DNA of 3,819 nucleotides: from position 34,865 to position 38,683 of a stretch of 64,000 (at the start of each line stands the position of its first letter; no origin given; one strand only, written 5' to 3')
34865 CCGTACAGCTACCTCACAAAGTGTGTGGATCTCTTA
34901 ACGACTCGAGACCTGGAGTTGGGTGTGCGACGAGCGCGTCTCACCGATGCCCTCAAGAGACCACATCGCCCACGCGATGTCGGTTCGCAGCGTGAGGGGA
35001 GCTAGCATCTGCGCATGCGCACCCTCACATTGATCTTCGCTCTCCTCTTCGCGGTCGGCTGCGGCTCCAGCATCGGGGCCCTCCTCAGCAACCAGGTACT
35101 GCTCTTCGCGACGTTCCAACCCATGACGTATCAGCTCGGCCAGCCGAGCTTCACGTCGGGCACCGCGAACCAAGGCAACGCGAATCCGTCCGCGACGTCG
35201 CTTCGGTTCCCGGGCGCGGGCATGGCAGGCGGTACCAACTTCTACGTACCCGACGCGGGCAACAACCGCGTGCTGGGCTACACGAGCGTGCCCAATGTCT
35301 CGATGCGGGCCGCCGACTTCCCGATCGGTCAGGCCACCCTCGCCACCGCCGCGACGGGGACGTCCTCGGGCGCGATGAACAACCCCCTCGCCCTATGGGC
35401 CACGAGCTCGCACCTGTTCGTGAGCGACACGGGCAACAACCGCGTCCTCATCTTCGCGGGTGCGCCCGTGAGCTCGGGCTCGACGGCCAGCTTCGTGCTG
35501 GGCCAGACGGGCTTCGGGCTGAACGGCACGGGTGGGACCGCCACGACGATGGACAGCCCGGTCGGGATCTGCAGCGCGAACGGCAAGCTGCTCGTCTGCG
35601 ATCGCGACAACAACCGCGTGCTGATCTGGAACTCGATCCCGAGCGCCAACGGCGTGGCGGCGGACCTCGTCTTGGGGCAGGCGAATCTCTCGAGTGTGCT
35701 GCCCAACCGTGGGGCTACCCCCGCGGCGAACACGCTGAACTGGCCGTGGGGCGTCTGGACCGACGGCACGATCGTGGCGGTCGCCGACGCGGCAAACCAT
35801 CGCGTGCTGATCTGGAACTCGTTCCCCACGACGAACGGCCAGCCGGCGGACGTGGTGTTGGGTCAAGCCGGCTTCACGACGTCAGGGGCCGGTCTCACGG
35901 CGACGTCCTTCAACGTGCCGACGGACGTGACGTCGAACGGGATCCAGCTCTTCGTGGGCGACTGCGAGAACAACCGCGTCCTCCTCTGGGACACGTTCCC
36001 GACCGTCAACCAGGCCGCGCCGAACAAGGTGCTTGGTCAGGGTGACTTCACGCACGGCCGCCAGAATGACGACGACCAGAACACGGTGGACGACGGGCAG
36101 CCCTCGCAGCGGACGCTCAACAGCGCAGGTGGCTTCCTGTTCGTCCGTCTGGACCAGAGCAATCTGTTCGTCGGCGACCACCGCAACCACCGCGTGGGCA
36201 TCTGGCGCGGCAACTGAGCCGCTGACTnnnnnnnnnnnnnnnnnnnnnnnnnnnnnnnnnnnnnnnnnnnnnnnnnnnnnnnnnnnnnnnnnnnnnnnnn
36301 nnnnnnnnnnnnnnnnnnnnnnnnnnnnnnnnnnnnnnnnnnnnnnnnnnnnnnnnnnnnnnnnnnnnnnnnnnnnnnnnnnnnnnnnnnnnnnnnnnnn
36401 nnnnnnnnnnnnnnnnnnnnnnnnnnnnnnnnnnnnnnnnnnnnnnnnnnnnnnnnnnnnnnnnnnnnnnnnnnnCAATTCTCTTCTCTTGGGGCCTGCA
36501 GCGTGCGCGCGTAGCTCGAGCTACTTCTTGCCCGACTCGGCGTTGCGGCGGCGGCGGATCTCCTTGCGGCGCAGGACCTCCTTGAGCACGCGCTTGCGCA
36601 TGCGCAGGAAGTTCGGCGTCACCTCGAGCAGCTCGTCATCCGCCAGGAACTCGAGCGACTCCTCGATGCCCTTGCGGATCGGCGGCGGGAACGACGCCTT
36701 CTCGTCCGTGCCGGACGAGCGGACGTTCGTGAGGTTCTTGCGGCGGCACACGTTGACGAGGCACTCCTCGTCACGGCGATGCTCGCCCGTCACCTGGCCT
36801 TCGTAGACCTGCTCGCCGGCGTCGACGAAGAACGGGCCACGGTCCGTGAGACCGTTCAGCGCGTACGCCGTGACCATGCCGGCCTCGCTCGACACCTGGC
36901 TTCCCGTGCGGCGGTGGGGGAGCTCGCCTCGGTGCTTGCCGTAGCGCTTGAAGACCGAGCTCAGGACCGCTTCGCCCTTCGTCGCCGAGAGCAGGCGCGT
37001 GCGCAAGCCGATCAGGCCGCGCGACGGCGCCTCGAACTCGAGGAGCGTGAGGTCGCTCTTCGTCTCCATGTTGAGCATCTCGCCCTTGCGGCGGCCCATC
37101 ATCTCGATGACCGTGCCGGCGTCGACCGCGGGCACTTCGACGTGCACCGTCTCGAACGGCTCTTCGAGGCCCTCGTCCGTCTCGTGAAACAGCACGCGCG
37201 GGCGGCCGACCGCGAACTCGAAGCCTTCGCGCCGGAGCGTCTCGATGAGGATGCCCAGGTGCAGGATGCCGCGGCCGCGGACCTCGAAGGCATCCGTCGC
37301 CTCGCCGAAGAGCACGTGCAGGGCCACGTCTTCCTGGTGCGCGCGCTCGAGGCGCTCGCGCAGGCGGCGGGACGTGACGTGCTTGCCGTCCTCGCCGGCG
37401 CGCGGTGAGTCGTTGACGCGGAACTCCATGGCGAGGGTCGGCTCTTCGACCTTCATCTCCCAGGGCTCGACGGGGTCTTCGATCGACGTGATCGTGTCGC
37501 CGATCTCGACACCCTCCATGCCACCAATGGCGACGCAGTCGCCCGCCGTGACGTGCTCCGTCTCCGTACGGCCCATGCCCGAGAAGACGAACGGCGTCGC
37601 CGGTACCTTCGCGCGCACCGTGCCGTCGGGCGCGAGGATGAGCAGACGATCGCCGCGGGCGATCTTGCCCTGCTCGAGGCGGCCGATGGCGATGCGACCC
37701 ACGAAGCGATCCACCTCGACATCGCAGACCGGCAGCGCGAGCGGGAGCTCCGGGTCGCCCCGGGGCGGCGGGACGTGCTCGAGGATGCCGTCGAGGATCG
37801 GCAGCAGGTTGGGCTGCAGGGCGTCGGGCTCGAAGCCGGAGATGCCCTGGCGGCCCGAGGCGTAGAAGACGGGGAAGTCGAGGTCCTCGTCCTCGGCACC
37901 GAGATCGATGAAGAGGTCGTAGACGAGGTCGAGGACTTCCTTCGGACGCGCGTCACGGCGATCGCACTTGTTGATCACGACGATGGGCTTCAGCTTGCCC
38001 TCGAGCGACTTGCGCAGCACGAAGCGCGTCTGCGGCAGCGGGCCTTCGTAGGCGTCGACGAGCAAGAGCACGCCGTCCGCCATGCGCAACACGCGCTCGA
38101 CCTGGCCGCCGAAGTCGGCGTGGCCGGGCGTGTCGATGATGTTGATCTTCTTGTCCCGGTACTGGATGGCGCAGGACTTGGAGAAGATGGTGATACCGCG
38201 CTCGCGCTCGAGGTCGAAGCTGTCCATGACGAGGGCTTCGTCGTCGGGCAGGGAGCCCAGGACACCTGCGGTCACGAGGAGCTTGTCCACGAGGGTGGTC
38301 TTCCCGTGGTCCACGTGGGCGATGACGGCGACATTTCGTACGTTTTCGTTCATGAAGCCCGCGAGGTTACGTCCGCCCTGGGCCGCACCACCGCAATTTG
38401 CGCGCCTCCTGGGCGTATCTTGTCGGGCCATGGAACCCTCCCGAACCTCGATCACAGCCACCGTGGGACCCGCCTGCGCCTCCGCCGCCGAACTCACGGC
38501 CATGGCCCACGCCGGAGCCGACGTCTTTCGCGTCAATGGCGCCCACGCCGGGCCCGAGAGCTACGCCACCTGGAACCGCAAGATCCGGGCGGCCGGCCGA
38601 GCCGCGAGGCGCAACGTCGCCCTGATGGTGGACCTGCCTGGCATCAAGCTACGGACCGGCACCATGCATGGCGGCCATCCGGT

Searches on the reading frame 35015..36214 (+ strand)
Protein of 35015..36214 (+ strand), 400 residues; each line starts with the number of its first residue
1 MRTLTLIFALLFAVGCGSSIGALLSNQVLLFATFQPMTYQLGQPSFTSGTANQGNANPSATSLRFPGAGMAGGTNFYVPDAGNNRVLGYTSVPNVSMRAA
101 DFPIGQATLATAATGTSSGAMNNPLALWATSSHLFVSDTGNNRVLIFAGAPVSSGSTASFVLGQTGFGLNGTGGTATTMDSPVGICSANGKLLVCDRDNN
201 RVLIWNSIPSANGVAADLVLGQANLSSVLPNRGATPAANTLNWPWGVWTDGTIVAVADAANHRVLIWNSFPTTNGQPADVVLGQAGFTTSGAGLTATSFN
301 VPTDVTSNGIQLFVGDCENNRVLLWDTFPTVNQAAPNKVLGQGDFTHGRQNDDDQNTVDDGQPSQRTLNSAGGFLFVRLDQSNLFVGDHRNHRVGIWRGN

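Call 19: search_protein_families(library=pfam, proteins=[window:35015-36214:+], max_evalue=0.001)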
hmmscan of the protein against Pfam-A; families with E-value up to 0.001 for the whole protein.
window:35015-36214:+ (400 aa): 1 family
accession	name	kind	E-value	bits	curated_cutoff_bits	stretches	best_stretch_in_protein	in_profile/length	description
PF01436.27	NHL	-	9e-16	57.5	20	1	181-204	3-27/28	NHL repeat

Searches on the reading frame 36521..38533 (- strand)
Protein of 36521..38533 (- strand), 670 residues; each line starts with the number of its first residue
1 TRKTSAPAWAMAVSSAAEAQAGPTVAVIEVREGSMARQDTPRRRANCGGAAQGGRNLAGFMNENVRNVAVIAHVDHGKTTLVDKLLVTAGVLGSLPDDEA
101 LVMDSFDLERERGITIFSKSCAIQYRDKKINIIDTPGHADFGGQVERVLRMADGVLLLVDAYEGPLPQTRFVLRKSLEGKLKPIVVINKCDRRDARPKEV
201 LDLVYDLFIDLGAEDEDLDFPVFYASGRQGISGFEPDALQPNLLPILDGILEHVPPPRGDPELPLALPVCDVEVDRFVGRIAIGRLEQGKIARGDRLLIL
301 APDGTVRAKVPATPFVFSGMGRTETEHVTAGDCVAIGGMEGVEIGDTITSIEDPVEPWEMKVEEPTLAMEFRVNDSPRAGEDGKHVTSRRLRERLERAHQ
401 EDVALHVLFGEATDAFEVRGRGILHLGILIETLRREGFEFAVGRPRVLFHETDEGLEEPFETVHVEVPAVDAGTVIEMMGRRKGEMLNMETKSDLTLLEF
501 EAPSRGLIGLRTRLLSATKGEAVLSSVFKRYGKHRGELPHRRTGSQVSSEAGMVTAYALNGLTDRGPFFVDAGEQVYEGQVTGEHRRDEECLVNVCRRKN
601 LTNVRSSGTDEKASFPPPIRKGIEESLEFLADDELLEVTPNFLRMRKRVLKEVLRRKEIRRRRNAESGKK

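Call 19: search_protein_families(library=pfam, proteins=[window:36521-38533:-], max_evalue=0.001)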
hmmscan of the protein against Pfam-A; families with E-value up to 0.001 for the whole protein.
window:36521-38533:- (670 aa): 7 families
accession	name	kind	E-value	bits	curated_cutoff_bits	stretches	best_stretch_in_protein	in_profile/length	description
PF00009.33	GTP_EFTU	-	2.2e-52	177.8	26.5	1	64-255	2-187/188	Elongation factor Tu GTP binding domain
PF21018.2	BipA_C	-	7.5e-37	125.9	23.8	1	544-651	2-109/110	TypA/BipA C-terminal domain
PF00679.30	EFG_C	-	7.5e-20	71.2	27.9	1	456-539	2-86/89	Elongation factor G C-terminus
PF22042.2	EF-G_D2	-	1.6e-08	34.9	27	1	269-350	6-83/84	Elongation factor G domain 2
PF03144.31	GTP_EFTU_D2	-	7.7e-07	29.9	30.3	1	279-349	1-73/73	Elongation factor Tu domain 2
PF01926.29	MMR_HSR1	-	7.6e-06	26.5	21.9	1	69-189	3-113/113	50S ribosome-binding GTPase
PF14492.12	EFG_III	-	1.5e-05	25.3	27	1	388-442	18-73/75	Elongation Factor G, domain III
